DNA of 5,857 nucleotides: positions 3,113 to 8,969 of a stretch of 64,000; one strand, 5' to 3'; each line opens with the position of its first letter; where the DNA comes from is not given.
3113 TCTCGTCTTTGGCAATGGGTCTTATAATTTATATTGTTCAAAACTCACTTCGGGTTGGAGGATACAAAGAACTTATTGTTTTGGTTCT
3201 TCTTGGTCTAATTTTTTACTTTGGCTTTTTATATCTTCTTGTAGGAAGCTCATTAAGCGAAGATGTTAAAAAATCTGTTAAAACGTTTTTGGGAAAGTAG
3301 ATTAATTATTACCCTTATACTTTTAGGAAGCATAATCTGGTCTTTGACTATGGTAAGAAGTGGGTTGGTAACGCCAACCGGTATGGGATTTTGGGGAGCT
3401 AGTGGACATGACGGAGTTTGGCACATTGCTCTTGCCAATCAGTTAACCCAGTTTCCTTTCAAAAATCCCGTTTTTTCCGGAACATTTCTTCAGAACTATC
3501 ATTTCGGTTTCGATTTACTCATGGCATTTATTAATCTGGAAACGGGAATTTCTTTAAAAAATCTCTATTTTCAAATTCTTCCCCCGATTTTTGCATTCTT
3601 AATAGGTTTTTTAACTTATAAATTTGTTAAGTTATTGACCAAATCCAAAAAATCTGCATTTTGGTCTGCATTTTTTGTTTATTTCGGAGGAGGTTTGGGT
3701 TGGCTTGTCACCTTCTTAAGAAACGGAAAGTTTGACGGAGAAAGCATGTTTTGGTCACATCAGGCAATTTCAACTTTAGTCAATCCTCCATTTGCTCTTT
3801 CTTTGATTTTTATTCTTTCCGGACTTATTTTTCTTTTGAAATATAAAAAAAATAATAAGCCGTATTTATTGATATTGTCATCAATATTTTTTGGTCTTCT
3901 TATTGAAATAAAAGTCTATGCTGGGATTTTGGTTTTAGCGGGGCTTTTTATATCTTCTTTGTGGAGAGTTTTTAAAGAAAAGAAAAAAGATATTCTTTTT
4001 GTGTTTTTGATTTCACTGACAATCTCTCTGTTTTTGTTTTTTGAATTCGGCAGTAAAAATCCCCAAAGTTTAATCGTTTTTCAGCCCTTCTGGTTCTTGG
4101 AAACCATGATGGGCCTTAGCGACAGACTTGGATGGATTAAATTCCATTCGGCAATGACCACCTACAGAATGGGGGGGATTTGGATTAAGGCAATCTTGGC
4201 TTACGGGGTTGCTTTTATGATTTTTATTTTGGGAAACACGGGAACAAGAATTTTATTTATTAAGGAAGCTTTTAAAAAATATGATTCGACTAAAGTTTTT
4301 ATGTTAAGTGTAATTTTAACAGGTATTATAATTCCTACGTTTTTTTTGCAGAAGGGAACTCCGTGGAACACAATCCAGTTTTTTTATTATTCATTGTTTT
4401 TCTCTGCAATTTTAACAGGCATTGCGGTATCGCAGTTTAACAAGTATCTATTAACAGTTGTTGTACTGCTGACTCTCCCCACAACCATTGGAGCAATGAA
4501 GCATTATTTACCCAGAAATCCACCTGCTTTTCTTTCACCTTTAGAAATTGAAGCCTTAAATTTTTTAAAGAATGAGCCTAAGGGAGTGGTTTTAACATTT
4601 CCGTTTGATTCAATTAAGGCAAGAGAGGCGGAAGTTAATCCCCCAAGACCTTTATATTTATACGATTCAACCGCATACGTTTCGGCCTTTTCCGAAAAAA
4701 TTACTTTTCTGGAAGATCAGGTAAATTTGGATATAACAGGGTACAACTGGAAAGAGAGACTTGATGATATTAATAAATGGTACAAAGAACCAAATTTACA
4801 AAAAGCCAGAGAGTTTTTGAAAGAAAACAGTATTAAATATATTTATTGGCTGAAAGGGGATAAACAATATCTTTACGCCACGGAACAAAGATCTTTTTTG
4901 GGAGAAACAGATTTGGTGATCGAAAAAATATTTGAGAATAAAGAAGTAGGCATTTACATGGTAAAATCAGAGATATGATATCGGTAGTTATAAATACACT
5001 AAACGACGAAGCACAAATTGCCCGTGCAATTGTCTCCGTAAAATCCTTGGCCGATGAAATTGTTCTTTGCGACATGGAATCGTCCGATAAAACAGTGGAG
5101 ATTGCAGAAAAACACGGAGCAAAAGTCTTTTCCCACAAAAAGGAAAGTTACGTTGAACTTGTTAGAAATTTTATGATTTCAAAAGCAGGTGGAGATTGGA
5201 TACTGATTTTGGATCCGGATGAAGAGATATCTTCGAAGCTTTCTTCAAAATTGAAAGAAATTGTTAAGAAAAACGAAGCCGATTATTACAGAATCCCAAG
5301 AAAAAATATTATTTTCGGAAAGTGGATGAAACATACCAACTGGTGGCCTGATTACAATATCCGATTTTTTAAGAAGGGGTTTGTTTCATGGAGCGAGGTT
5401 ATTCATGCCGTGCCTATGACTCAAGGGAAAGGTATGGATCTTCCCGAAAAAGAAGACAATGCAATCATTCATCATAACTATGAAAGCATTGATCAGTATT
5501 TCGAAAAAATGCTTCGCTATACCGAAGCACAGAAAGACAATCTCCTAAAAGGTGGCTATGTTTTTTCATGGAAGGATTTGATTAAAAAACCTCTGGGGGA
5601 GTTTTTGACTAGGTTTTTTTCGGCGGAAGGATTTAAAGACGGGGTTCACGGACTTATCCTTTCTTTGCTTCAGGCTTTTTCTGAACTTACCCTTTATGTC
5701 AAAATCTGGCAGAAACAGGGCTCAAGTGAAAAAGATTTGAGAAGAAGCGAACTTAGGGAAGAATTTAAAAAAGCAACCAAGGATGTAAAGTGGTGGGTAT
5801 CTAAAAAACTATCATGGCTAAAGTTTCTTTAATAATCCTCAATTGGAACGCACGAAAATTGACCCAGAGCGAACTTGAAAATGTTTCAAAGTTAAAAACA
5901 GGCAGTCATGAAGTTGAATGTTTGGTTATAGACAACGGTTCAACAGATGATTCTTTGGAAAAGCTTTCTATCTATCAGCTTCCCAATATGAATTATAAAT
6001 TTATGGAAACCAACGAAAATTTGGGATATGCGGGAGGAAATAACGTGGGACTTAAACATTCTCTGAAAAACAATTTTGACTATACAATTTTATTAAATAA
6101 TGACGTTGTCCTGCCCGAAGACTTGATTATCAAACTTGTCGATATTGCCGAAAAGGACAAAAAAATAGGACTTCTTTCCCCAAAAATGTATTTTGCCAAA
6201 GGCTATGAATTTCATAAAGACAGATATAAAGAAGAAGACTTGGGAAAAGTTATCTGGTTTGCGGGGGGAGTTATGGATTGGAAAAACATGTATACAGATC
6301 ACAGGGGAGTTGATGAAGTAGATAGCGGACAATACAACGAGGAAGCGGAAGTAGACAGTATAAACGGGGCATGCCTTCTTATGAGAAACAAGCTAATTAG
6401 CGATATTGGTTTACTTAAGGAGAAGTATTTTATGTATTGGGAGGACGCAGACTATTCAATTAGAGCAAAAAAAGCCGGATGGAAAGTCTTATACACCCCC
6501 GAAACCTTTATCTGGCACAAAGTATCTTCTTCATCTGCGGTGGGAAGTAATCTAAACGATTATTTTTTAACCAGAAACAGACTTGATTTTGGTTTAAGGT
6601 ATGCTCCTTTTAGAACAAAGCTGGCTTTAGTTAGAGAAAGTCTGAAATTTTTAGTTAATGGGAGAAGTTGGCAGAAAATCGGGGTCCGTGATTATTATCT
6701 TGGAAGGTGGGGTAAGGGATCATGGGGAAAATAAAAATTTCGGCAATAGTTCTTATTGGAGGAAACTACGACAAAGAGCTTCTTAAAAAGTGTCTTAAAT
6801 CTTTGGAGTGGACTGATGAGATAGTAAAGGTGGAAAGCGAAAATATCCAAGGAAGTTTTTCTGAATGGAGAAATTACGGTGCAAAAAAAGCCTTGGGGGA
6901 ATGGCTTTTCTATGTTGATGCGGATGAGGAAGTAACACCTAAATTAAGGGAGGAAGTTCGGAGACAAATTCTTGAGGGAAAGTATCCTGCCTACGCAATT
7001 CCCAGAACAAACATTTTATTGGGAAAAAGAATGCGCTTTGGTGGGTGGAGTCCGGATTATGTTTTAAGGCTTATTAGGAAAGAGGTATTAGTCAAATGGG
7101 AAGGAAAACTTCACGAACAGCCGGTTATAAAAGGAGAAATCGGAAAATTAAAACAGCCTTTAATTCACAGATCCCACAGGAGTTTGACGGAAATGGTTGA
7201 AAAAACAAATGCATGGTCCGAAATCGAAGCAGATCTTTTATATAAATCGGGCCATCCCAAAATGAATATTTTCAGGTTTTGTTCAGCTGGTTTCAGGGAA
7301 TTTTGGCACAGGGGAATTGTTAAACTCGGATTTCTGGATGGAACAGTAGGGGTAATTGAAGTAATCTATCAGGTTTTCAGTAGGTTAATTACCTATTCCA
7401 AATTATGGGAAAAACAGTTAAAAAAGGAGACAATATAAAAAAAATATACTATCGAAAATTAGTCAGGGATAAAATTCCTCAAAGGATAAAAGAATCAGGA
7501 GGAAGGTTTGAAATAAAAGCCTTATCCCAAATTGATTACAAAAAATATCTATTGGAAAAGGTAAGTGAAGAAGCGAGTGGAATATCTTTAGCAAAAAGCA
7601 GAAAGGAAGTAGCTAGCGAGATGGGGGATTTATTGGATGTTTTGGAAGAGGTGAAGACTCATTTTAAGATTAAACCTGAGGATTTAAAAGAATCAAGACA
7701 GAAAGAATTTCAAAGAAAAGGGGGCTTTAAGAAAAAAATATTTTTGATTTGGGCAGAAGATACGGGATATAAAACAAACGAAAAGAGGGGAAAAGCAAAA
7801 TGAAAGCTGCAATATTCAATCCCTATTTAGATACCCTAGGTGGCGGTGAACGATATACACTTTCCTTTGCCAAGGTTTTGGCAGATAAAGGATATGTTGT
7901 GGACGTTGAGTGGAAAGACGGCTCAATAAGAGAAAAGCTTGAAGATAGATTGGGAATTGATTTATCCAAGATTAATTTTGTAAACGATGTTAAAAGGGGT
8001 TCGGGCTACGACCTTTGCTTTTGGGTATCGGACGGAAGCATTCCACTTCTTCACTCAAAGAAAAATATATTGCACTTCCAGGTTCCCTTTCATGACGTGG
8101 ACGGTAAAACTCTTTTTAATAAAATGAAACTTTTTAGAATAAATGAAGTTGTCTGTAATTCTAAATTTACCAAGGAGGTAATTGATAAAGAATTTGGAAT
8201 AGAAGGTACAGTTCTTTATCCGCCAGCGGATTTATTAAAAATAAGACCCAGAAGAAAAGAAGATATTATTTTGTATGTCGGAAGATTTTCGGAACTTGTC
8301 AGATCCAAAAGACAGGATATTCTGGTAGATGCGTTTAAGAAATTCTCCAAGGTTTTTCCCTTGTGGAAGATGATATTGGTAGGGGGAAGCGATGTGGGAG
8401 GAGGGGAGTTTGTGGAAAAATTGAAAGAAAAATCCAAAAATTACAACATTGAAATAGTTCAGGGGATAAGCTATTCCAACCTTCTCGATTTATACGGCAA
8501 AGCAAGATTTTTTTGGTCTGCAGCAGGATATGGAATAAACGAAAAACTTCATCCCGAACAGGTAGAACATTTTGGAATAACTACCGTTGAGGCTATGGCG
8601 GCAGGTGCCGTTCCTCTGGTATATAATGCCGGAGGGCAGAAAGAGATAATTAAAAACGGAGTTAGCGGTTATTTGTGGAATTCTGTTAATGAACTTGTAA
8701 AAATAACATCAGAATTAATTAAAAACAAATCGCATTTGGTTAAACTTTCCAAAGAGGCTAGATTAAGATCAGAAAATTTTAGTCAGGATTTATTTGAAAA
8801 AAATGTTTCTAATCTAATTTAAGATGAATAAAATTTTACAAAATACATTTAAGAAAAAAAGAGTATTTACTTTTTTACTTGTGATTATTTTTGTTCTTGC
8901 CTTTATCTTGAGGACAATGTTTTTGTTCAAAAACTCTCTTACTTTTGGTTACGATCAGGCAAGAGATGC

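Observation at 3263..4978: Paralogous pair of large membrane proteins with a 'GHDG-x-WHIAL' signature on opposite strands (3263-4978 and 22320-24152)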

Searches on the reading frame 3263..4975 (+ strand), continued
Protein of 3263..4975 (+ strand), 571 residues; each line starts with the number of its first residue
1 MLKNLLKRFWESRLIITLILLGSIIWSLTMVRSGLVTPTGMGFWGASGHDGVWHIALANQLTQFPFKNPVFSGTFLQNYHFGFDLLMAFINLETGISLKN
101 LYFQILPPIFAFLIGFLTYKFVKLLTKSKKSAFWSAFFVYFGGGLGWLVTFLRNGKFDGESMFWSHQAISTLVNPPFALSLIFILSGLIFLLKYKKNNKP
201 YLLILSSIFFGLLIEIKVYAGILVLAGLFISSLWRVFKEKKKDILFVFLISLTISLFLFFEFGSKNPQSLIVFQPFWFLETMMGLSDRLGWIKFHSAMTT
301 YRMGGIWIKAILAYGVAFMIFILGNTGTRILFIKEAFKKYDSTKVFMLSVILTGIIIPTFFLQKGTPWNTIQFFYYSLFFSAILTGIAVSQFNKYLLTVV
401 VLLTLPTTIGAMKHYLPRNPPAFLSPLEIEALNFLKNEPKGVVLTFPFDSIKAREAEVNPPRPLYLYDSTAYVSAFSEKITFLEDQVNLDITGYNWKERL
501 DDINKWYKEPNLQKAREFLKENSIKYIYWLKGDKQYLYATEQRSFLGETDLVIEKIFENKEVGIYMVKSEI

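Call 47: search_solved_structures(query=A3, max_evalue=10, show_alignments=3)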
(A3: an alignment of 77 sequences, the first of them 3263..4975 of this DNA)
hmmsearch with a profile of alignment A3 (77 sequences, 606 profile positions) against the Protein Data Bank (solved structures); distinct sequences matched with E-value up to 10: 2.
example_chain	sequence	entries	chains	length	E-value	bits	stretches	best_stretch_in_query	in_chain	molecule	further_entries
2y70_A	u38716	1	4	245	1.4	10.4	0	256-314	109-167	TRIOSE-PHOSPHATE ISOMERASE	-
2y6z_A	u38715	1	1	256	1.7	10.2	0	256-314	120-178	TRIOSE-PHOSPHATE ISOMERASE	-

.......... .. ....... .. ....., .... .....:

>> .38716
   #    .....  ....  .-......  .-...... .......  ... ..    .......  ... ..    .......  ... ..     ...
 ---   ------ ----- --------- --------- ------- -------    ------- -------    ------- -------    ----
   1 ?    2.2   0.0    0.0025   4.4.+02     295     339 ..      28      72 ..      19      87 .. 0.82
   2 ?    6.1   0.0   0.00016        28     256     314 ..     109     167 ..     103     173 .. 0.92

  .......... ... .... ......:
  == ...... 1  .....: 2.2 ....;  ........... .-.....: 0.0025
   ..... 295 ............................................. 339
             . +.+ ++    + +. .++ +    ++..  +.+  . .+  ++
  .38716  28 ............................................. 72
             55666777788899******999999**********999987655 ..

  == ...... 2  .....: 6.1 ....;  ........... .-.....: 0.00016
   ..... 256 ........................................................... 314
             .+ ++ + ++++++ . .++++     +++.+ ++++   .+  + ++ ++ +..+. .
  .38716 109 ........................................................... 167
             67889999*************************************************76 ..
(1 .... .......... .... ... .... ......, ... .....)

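Call 48: search_protein_families(library=ncbifam, alignment_id=A3, max_evalue=0.01)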
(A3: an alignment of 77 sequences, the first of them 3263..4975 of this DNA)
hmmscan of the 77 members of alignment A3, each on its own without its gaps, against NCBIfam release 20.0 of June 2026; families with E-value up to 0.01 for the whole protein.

A. member 1, window:3263-4975:+ (571 aa): 1 family
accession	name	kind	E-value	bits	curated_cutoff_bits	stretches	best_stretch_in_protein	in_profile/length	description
TIGR03662.1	Chlor_Arch_YYY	subfamily_domain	0.00018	20.3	300.25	1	308-568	484-727/727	chlor_Arch_YYY domain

B. families by the number of members that match (of 77 scanned): 2 families
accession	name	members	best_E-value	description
TIGR03662.1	Chlor_Arch_YYY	2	4.1e-08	chlor_Arch_YYY domain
NF041646.1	VC0807_fam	1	0.00058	VC0807 family protein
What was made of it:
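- On TIGR03662 Chlor_Arch_YYY: 2 of 77 members match weakly (call 48).
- Closest known: TIGR03662 Chlor_Arch_YYY domain. Same: 2 of 77 members match, best E 4e-8 (call 48).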

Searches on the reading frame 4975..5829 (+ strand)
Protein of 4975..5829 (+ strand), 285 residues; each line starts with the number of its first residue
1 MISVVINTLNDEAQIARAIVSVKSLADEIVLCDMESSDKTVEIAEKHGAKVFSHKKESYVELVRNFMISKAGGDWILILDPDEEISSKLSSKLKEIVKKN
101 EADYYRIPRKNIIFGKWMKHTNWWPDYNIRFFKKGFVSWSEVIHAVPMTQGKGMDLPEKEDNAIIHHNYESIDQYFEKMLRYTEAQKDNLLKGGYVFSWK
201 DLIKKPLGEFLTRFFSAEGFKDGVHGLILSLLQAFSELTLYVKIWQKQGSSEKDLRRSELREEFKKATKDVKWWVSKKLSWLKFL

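Call 4: search_protein_families(library=pfam, proteins=[window:4975-5829:+], max_evalue=1)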
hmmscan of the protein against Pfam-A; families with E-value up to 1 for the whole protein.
window:4975-5829:+ (285 aa): 2 families
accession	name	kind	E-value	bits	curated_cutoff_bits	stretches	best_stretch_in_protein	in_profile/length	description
PF00535.33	Glycos_transf_2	-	2.3e-18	67.1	23.3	1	3-135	1-141/168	Glycosyl transferase family 2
PF13704.12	Glyco_tranf_2_4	-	1.9e-05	25.5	27.5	1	22-84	14-83/98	Glycosyl transferase family 2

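Call 63: search_protein_families(library=ncbifam, proteins=[window:4975-5829:+], max_evalue=0.001)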
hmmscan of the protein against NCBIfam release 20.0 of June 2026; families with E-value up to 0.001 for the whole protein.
window:4975-5829:+ (285 aa): 8 families
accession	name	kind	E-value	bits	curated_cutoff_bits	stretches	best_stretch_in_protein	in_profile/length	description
TIGR04283.1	glyco_like_mftF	equivalog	8.7e-12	45.1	182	1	2-105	1-107/221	TIGR04283 family arsenosugar biosynthesis glycosyltransferase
NF010496.0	PRK13915.1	equivalog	2.4e-08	33.4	262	1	2-56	33-93/307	glucosyl-3-phosphoglycerate synthase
TIGR04182.1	glyco_TIGR04182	equivalog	7.4e-08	32.1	325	1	2-103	2-103/293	S-layer glycoprotein N-glycosyltransferase AglJ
TIGR04195.1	S_glycosyl_SunS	equivalog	2.3e-07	30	350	1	3-169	60-224/421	SunS family peptide S-glycosyltransferase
NF007482.0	PRK10073.1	equivalog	9.3e-06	24.9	423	1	2-103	8-116/334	glycosyltransferase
NF050050.1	ProtGlycPglI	equivalog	0.00022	20.7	500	1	2-107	4-115/306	GalNAc(5)-diNAcBac-PP-undecaprenol beta-1,3-glucosyltransferase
NF041391.1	DPhHxTase_Halo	equivalog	0.00026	20.1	375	1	8-81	3-77/213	dolichyl-phosphate hexose transferase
NF047683.1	TeichurnBiosyTuaG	equivalog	0.00068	19.3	400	0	2-102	8-117/252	teichuronic acid biosynthesis protein TuaG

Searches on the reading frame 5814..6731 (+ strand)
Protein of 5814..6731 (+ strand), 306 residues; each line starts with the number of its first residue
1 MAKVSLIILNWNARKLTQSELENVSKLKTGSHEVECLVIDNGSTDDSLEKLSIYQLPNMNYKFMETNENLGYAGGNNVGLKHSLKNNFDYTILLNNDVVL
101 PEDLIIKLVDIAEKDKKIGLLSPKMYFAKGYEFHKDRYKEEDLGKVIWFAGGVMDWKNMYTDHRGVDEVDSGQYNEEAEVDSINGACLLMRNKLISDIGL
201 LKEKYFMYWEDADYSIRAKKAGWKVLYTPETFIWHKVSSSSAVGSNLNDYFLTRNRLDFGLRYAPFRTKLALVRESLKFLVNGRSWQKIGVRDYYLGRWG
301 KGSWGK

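Call 13: search_protein_families(library=pfam, proteins=[window:5814-6731:+], max_evalue=0.01)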
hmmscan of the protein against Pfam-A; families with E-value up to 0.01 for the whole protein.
window:5814-6731:+ (306 aa): 3 families
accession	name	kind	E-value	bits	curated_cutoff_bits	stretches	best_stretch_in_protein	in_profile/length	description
PF13641.12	Glyco_tranf_2_3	-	6.7e-14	52.9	27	1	4-241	3-217/230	Glycosyltransferase like family 2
PF00535.33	Glycos_transf_2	-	1.1e-12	48.7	23.3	1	5-137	1-129/168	Glycosyl transferase family 2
PF13632.12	Glyco_trans_2_3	-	9.2e-05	22.8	27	1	179-240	68-128/198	Glycosyl transferase family group 2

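Call 63: search_protein_families(library=ncbifam, proteins=[window:5814-6731:+], max_evalue=0.001)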
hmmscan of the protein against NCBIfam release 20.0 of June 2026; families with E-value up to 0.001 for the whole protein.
window:5814-6731:+ (306 aa): 11 families
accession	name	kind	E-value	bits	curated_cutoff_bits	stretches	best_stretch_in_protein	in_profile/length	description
TIGR01556.1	rhamnosyltran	subfamily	6.7e-17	61.6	200.55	1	20-241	6-206/281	rhamnosyltransferase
TIGR03937.1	PgaC_IcaA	equivalog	2.1e-11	43.5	422.3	1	2-119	45-157/407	poly-beta-1,6-N-acetyl-D-glucosamine synthase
NF041875.1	EPS_EpsD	equivalog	3.7e-07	29.9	370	1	4-107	1-99/325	exopolysaccharide biosynthesis glycosyltransferase EpsD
NF007482.0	PRK10073.1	equivalog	5.3e-07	29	423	1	2-116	6-114/334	glycosyltransferase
NF047588.1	GlcsyltransPgfSStrep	equivalog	5.9e-06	25.7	500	1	3-111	2-109/308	glycosyltransferase PgfS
NF047683.1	TeichurnBiosyTuaG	equivalog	1e-05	25.3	400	1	3-114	7-114/252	teichuronic acid biosynthesis protein TuaG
NF038302.1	EPS_HpsE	equivalog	1.5e-05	24.1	300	0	5-122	4-121/307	hormogonium polysaccharide biosynthesis glycosyltransferase HpsE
NF050113.1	gal_furan_GlfT1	equivalog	1.8e-05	24.2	330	1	15-115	12-108/290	galactofuranosyltransferase GlfT1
TIGR03111.1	glyc2_xrt_Gpos1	hypoth_equivalog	3.1e-05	23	363.95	1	3-121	50-165/439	TIGR03111 family XrtG-associated glycosyltransferase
TIGR03965.1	mycofact_glyco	equivalog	4.7e-05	22.4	280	0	177-236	223-281/467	mycofactocin biosynthesis glycosyltransferase MftF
NF038299.1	EPS_HpsN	equivalog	0.00067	18.7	425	0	3-235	2-220/317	hormogonium polysaccharide biosynthesis glycosyltransferase HpsN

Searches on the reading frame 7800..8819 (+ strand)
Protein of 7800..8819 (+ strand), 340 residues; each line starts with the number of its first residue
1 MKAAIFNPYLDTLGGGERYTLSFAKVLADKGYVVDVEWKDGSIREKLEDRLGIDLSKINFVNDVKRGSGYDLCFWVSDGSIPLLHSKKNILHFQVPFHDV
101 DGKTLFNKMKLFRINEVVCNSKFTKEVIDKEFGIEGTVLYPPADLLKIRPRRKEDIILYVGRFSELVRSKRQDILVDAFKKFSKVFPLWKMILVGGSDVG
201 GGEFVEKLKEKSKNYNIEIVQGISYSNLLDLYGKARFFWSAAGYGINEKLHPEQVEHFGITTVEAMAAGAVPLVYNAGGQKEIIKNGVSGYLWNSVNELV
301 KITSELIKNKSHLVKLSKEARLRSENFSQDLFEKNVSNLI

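Call 13: search_protein_families(library=pfam, proteins=[window:7800-8819:+], max_evalue=0.01)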
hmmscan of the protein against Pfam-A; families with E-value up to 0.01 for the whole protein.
window:7800-8819:+ (340 aa): 4 families
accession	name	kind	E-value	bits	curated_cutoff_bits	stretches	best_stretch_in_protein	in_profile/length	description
PF00534.26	Glycos_transf_1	-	4.7e-24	85.3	26.4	1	150-322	11-171/172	Glycosyl transferases group 1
PF13692.12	Glyco_trans_1_4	-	5.9e-14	53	27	1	155-309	2-142/142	Glycosyl transferases group 1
PF13439.12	Glyco_transf_4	-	0.00027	21.4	28.5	0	14-144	2-167/170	Glycosyltransferase Family 4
PF20706.3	GT4-conflict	-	0.0089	15.5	26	0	150-287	193-323/385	Family 4 Glycosyltransferase in conflict systems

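Call 63: search_protein_families(library=ncbifam, proteins=[window:7800-8819:+], max_evalue=0.001)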
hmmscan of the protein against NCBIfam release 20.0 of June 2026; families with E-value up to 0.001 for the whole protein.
window:7800-8819:+ (340 aa): 18 families
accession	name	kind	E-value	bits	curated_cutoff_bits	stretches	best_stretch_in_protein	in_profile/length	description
TIGR03999.1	thiol_BshA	equivalog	8.4e-11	41.4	273.7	1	249-330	276-360/375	N-acetyl-alpha-D-glucosaminyl L-malate synthase BshA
NF049988.1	MGlcDAGSynMgs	equivalog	2e-10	40.6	400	1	154-339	213-383/398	alpha-monoglucosyldiacylglycerol synthase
NF041876.1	EPS_EpsE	equivalog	5.5e-09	35.8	400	1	165-324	222-376/389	exopolysaccharide biosynthesis GT4 family glycosyltransferase EpsE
TIGR04157.1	glyco_rSAM_CFB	subfamily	5.8e-09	35.4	400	1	152-323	225-388/406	TIGR04157 family glycosyltransferase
NF007396.0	PRK09922.1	equivalog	1.2e-07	31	385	1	138-339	162-354/361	lipopolysaccharide 1,6-galactosyltransferase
TIGR03449.1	mycothiol_MshA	equivalog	6.1e-07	28.7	462.5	1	152-330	218-390/406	D-inositol-3-phosphate glycosyltransferase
TIGR02095.1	glgA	subfamily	2.7e-06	26.3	328.45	1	147-289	287-412/477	glycogen/starch synthase, ADP-glucose type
NF012028.0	PRK15484.1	subfamily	4.7e-06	26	618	1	152-295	191-327/380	lipopolysaccharide N-acetylglucosaminyltransferase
NF047880.1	glyco_SdgA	exception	5.6e-06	25.2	800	1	250-334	394-481/488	serine-aspartate repeat adhesin O-glycosyltransferase SdgA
TIGR04063.1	stp3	hypoth_equivalog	6e-06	25.4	442.05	1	156-321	215-372/397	TIGR04063 family PEP-CTERM/XrtA system glycosyltransferase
TIGR02470.1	sucr_synth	equivalog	1.1e-05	23.8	810.4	1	251-297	649-695/784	sucrose synthase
TIGR02149.1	glgA_Coryne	subfamily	1.4e-05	24.4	302.4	1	152-308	202-347/391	glycogen synthase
NF053787.1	GlcN_PG_synth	equivalog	4.2e-05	22.6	480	1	155-325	198-340/361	N-acetylglucosaminyl phosphatidylglycerol synthase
NF038229.1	Glyco4_Geo_Pelo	equivalog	9.9e-05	21.5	400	1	261-328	253-321/338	GPMC system family 4 glycosyltransferase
NF041139.1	TreT_Thcocales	equivalog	0.00012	21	775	1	176-324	248-392/412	trehalose synthase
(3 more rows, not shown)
